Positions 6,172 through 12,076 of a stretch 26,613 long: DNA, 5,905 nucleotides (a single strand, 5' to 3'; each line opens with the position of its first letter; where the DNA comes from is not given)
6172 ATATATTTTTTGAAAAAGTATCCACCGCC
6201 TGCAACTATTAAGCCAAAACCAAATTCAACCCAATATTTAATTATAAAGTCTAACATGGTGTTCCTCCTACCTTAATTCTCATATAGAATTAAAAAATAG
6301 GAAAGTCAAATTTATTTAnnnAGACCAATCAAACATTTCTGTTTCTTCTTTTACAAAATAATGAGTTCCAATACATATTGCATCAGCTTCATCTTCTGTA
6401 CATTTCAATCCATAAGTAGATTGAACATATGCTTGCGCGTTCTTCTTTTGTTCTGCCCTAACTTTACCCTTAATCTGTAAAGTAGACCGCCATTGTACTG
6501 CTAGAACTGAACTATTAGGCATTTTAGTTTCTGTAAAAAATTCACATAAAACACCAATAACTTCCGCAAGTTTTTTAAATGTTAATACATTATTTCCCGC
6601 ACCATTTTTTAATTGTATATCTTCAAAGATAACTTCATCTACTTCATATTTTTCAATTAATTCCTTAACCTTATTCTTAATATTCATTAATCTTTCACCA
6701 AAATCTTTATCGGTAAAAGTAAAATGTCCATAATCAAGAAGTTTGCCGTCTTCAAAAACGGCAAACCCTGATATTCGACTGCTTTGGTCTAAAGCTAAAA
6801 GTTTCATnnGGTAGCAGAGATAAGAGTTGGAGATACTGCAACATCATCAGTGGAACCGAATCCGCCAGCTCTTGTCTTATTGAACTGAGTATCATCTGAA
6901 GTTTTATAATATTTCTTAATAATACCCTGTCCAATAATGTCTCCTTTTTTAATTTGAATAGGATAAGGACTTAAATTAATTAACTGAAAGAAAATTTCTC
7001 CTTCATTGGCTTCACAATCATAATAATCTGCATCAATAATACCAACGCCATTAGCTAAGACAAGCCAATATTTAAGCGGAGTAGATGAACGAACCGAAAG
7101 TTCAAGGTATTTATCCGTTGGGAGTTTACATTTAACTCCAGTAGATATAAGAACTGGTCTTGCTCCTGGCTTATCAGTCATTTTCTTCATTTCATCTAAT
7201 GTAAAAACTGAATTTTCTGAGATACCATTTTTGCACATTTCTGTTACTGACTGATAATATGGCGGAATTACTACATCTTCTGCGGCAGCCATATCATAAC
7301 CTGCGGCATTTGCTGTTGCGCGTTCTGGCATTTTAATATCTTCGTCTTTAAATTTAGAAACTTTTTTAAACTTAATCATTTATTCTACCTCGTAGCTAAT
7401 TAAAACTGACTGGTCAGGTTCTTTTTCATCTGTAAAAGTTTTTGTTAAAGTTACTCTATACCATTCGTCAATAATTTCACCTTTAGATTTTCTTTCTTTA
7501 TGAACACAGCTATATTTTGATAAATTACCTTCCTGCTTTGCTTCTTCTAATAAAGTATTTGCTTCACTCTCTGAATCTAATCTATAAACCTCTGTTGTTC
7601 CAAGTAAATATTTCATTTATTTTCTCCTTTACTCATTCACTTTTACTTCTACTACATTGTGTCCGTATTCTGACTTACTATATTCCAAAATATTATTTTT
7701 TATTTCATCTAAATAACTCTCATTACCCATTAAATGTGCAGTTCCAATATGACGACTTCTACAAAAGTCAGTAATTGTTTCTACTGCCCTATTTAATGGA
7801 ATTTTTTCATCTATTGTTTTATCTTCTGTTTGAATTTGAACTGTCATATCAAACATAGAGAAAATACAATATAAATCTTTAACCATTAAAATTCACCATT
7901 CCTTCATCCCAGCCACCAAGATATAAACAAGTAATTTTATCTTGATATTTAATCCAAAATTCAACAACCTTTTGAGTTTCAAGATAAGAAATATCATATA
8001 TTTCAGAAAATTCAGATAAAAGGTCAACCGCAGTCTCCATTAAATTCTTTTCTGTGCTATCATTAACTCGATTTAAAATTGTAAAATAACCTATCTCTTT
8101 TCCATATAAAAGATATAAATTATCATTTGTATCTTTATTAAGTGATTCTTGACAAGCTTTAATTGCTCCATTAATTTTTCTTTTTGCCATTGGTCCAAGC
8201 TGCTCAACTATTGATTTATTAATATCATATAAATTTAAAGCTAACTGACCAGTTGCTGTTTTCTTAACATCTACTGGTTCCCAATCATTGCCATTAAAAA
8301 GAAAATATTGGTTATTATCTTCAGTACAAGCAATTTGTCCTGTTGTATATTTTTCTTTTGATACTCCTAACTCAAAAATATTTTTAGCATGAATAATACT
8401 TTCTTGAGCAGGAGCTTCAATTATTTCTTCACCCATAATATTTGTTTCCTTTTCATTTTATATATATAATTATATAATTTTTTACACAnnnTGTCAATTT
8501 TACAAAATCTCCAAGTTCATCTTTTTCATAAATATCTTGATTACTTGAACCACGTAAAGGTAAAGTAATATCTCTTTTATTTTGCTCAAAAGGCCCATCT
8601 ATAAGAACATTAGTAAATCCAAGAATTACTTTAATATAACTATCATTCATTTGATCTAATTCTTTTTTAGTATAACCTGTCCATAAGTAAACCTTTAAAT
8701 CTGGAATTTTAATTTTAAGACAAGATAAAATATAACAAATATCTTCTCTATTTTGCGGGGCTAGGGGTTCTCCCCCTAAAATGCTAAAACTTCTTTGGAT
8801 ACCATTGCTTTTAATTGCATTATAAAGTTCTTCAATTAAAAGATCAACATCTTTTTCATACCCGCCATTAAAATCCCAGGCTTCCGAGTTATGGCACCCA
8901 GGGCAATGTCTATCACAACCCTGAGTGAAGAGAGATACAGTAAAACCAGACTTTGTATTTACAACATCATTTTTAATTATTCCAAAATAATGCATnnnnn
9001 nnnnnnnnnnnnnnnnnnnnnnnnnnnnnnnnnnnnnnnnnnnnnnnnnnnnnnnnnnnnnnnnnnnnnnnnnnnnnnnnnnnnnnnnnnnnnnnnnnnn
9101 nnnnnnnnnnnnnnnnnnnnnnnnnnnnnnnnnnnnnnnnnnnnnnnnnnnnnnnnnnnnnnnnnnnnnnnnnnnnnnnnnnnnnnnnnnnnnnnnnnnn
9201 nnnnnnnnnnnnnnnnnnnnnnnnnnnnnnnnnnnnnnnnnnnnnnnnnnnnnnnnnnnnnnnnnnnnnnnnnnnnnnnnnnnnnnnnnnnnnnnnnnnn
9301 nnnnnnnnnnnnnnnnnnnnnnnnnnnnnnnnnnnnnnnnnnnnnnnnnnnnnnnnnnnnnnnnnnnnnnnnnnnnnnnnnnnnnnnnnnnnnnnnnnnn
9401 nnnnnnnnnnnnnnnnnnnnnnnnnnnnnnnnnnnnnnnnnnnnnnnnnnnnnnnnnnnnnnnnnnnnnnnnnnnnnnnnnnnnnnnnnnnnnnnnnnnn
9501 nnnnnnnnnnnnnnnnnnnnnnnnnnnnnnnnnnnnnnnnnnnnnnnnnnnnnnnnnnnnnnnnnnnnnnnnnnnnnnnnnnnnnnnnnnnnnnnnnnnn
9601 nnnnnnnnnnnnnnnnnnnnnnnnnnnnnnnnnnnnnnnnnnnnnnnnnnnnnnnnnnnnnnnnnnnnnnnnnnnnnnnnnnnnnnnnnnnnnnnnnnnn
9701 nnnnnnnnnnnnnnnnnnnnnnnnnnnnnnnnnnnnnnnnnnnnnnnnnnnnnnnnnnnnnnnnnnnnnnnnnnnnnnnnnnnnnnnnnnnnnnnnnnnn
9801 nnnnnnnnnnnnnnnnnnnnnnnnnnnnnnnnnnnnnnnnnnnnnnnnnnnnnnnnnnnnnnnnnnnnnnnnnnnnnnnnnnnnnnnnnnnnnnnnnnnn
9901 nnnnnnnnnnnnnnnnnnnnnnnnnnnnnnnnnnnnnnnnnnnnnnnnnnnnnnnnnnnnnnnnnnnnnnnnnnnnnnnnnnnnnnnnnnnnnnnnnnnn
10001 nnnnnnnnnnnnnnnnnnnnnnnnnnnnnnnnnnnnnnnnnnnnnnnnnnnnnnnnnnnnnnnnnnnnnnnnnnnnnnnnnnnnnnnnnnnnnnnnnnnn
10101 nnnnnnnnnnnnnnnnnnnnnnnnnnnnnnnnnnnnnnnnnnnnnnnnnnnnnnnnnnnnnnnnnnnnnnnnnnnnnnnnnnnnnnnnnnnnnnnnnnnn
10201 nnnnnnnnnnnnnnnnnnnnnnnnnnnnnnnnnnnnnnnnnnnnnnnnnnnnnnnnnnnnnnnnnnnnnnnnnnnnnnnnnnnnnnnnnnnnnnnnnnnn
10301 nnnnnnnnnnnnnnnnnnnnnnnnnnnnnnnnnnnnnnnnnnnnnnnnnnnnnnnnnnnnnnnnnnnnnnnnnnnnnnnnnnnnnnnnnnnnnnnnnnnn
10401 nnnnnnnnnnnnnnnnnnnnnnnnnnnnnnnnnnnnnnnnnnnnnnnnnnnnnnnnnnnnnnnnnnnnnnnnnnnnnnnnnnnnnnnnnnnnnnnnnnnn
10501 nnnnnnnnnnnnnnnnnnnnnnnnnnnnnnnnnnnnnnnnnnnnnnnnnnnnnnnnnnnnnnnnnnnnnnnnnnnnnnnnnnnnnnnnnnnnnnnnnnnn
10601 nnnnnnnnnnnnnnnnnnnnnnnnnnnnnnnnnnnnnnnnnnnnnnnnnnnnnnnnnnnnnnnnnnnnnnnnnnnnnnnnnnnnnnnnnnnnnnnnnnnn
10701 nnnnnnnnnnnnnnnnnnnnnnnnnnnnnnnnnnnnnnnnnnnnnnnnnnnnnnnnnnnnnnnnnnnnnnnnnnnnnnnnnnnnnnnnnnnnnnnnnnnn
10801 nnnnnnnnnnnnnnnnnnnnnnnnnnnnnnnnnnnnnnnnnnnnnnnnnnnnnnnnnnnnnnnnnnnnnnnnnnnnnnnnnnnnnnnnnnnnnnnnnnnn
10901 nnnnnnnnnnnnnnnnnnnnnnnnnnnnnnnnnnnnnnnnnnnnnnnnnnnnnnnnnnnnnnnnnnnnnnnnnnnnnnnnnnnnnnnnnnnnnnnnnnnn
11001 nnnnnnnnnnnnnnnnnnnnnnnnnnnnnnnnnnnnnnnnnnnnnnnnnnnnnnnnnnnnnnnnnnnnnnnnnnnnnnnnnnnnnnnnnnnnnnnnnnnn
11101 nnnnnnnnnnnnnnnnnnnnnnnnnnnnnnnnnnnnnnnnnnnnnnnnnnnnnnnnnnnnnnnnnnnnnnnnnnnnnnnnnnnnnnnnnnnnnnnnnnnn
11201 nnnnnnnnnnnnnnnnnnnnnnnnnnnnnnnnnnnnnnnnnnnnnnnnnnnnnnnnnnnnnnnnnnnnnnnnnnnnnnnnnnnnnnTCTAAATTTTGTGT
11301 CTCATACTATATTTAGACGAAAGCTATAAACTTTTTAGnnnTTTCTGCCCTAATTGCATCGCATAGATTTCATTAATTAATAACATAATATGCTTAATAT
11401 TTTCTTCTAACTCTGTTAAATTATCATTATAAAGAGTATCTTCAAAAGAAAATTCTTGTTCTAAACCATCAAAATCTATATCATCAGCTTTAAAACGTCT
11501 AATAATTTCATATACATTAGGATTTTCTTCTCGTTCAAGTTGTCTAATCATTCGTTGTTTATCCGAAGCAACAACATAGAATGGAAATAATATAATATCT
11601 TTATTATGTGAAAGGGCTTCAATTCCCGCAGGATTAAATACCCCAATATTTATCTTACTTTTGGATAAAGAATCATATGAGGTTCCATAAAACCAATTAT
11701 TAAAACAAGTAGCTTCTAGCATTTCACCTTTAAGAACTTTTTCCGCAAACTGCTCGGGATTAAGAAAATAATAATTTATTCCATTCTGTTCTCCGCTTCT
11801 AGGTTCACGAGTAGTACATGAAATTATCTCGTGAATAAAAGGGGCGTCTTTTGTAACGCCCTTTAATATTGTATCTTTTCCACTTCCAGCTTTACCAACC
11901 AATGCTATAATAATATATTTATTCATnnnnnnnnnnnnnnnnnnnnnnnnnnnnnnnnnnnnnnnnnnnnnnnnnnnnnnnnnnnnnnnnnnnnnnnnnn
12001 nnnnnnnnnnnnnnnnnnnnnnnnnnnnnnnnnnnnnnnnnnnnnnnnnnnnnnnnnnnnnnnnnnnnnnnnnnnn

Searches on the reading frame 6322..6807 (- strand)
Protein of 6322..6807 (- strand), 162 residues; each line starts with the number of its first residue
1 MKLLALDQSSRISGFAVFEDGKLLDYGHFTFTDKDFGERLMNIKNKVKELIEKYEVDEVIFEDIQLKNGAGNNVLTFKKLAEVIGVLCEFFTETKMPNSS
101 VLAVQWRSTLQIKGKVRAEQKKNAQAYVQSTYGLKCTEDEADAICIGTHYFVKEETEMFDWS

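Call 9: search_protein_families(library=phrogs, max_evalue=0.001, proteins=[window:6322-6807:-])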
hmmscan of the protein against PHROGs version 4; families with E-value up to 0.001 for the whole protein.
window:6322-6807:- (162 aa): 3 families
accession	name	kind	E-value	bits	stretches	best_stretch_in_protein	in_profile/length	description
phrog_827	-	DNA, RNA and nucleotide metabolism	4.5e-21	76.7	1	2-154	2-158/161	Holliday junction resolvase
phrog_159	-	DNA, RNA and nucleotide metabolism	8.7e-16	58.8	1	1-153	88-249/330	RuvC-like Holliday junction resolvase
phrog_1770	-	DNA, RNA and nucleotide metabolism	6.1e-07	30.5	1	3-151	6-148/158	Holliday junction resolvase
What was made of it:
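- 6319..6807 (-): RuvC-like Holliday junction resolvase: a candidate phage recombination function (inferred link only). call 9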

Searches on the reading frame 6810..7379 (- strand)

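Call 9: search_protein_families(library=phrogs, max_evalue=0.001, proteins=[window:6810-7379:-])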
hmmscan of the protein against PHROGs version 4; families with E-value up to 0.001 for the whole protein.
window:6810-7379:- (190 aa): 1 family
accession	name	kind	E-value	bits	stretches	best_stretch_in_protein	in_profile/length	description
phrog_135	-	DNA, RNA and nucleotide metabolism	2.7e-38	133.7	1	4-180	145-292/463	dUTPase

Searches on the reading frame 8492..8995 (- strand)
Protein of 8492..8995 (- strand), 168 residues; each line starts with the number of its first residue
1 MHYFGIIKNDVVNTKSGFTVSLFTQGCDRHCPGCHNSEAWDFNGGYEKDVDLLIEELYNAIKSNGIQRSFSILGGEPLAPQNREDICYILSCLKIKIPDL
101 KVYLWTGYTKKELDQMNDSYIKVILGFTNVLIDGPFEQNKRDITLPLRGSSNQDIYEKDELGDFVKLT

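Call 9: search_protein_families(library=phrogs, max_evalue=0.001, proteins=[window:8492-8995:-])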
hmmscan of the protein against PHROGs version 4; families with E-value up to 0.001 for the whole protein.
window:8492-8995:- (168 aa): 3 families
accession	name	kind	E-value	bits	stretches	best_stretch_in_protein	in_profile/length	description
phrog_626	-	DNA, RNA and nucleotide metabolism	4.1e-41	141.3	1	1-160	1-155/164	anaerobic ribonucleotide reductase small subunit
phrog_2076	-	moron, auxiliary metabolic gene and host takeover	3e-07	31.2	1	19-84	33-103/247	QueE-like radical SAM domain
phrog_20267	-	DNA, RNA and nucleotide metabolism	0.00022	21.9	0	104-159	1-49/61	anaerobic ribonucleoside reductase small subunit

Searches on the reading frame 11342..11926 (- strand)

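Call 9: search_protein_families(library=phrogs, max_evalue=0.001, proteins=[window:11342-11926:-])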
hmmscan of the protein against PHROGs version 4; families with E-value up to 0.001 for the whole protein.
window:11342-11926:- (195 aa): 2 families
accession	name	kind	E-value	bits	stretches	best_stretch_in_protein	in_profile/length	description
phrog_1815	-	other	1.3e-33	117.9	1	6-180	5-177/197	guanylate kinase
phrog_139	-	other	0.00014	22.4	1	1-22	80-101/342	deoxynucleoside monophosphate kinase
